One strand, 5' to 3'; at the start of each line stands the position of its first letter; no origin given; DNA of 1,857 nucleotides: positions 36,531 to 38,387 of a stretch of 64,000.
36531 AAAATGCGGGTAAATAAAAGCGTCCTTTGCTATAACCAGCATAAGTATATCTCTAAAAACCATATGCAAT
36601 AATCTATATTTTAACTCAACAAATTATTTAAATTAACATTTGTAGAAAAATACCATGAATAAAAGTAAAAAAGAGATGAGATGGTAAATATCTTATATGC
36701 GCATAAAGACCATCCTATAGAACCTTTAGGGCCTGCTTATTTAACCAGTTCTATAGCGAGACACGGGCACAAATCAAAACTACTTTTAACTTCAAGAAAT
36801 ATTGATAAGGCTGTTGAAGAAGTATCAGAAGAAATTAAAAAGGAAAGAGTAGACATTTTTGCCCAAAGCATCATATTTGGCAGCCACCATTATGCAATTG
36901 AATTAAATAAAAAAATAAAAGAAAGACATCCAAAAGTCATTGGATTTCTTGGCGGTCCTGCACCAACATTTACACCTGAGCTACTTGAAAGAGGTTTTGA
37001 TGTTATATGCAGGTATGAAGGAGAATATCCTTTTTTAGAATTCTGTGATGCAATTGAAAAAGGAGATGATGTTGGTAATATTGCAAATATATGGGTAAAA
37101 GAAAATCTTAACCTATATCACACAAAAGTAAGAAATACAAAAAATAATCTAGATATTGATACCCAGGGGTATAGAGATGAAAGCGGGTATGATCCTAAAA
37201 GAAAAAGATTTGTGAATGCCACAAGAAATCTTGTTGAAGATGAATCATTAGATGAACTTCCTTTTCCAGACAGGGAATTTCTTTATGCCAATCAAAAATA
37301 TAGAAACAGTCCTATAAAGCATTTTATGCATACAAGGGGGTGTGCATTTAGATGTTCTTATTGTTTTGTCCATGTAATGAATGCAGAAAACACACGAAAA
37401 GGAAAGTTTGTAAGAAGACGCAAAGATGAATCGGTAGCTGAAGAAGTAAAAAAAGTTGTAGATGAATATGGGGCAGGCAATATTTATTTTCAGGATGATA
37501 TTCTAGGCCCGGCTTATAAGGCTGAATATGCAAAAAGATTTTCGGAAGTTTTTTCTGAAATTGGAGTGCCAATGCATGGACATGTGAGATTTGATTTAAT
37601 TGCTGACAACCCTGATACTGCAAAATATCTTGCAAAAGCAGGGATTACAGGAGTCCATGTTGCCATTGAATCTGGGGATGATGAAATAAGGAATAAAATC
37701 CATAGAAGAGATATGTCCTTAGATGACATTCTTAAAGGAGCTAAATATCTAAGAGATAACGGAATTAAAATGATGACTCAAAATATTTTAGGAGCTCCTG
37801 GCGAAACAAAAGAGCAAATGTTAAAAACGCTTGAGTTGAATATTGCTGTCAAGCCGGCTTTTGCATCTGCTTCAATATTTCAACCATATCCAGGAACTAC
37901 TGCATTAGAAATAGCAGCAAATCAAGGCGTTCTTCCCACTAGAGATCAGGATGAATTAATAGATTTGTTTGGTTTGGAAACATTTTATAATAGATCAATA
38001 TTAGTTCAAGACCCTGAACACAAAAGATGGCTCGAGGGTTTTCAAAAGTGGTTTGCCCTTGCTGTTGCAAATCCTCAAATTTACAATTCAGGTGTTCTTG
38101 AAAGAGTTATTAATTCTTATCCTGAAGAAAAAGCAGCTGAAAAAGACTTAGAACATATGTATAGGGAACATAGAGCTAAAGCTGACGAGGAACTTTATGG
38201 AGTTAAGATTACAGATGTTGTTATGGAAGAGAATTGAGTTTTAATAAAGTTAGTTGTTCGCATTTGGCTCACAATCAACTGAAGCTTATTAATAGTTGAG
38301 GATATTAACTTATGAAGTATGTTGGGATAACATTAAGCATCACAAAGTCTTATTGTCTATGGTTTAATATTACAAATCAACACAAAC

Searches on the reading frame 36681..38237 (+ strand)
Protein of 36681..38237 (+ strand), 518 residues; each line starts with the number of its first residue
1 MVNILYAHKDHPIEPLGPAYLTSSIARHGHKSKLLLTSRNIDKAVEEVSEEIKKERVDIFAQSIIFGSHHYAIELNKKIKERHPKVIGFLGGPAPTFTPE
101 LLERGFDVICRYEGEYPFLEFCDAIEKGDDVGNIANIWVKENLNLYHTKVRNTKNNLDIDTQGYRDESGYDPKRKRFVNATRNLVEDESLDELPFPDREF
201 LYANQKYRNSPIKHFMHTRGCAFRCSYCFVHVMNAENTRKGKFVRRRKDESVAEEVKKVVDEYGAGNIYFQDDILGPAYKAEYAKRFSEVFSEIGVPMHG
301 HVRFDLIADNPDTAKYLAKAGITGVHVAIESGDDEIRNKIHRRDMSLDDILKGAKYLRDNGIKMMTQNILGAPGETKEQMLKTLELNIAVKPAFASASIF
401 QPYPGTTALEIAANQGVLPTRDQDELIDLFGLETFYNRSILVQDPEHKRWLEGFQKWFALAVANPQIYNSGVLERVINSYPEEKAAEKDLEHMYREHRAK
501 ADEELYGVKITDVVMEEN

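Call 38: search_protein_families(library=pfam, proteins=[window:36681-38237:+], max_evalue=0.001)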
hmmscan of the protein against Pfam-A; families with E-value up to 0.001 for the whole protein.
window:36681-38237:+ (518 aa): 3 families
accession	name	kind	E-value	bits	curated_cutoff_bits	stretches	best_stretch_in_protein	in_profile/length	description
PF04055.27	Radical_SAM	-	3.1e-24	86.5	29.5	1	217-386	3-165/166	Radical SAM superfamily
PF02310.24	B12-binding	-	1.3e-14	54.5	32.1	1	11-120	10-119/121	B12 binding domain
PF19238.5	Radical_SAM_2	-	2.1e-05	24.7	26.7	0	317-395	72-149/151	Radical SAM-like domain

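Call 54: search_protein_families(library=ncbifam, proteins=[window:36681-38237:+], max_evalue=1e-10)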
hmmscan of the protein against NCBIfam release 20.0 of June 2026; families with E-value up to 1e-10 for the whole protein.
window:36681-38237:+ (518 aa): 15 families
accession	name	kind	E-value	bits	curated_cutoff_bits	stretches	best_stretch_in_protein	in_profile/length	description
TIGR03471.1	HpnJ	equivalog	1.2e-28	100.3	577.6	1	154-428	140-402/472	hopanoid biosynthesis associated radical SAM protein HpnJ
TIGR02026.1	BchE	equivalog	1.3e-20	73.8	481.35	0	217-417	199-392/497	magnesium-protoporphyrin IX monomethyl ester anaerobic oxidative cyclase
TIGR04479.1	bcpD_PhpK_rSAM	subfamily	2.4e-20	72.4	600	1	181-396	214-415/504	PhpK family radical SAM P-methyltransferase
TIGR04072.2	rSAM_ladder_B12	equivalog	4.4e-20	71.7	360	1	208-421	176-381/443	lipid biosynthesis B12-binding/radical SAM protein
TIGR04013.1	B12_SAM_MJ_1487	hypoth_equivalog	5e-20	71.7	251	0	325-410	269-355/382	TIGR04013 family B12-binding domain/radical SAM domain-containing protein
TIGR04367.1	HpnR_B12_rSAM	equivalog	1.9e-17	63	650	0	190-414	162-375/490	hopanoid C-3 methylase HpnR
NF033070.1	rSAM_AprD4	equivalog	8e-16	58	500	1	194-420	174-398/456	AprD4 family radical SAM diol-dehydratase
TIGR03975.1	rSAM_ocin_1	subfamily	8.4e-16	57.6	281.85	1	31-384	103-424/606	RiPP maturation radical SAM C-methyltransferase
TIGR04190.1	B12_SAM_Ta0216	equivalog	1.8e-15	56.5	500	1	14-383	36-387/554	TIGR04190 family B12-binding domain/radical SAM domain protein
NF050148.1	rSAM_ApyD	equivalog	3.5e-15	55.4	750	0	188-410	177-391/645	RiPP biosynthesis radical SAM protein ApyD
NF038361.1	rSAM_Sden_1168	equivalog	8.1e-14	51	575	1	176-417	238-478/560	Sden_1168 family B12-binding radical SAM P-methyltransferase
NF040542.1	rSAM_RCCLKC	equivalog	1.9e-12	47.1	450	0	203-381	161-341/423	arsinothricin biosynthesis radical SAM protein ArsL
TIGR00089.1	TIGR00089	subfamily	1.2e-11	44.1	251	1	209-411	137-339/429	MiaB/RimO family radical SAM methylthiotransferase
TIGR04385.1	B12_rSAM_cofa1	equivalog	5.3e-11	42.4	450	0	218-383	201-357/438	B12 lower ligand biosynthesis radical SAM protein BzaD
TIGR04014.1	B12_SAM_MJ_0865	equivalog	7.3e-11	41.5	360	0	218-414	166-360/434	methyl-coenzyme M reductase glutamine C-methyltransferase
